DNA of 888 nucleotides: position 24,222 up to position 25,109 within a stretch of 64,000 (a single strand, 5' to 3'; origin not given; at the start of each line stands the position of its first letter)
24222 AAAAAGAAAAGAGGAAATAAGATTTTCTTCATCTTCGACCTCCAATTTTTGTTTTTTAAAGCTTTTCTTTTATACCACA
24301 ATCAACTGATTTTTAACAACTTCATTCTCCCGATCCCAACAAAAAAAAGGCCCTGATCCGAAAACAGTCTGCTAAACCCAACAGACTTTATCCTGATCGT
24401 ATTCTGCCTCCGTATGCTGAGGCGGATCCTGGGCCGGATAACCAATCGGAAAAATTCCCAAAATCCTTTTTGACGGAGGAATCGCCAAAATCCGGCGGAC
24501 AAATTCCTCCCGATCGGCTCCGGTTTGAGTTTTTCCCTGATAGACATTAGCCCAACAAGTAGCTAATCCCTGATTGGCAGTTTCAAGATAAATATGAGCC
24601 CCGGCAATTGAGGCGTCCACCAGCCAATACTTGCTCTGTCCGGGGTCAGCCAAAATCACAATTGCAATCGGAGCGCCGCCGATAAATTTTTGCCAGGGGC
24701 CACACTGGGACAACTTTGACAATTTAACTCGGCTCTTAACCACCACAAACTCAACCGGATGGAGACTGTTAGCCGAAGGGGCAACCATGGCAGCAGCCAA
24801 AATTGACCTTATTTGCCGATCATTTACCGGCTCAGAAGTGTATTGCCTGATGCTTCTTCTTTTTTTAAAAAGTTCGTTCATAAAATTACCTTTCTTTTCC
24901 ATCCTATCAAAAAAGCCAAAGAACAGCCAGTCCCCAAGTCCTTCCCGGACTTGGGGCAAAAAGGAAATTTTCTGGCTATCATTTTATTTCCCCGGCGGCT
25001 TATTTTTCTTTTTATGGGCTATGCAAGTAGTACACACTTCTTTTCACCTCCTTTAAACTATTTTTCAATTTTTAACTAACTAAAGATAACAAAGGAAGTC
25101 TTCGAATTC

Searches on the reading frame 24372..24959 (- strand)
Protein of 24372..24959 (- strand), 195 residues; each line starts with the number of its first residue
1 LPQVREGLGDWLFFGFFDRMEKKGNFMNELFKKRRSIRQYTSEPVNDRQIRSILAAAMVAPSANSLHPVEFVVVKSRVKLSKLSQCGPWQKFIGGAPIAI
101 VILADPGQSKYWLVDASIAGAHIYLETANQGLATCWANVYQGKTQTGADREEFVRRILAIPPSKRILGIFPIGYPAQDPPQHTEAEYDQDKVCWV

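Call 3: search_protein_families(library=pfam, proteins=[window:24372-24959:-], max_evalue=0.01)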
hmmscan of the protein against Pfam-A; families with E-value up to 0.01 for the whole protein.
window:24372-24959:- (195 aa): 2 families
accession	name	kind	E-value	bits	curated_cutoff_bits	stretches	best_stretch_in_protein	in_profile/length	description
PF00881.29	Nitroreductase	-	3.4e-24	86.3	23.5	2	32-81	2-51/167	Nitroreductase family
PF14512.11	TM1586_NiRdase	-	2.3e-09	37.6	27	1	29-152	4-120/215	Putative TM nitroreductase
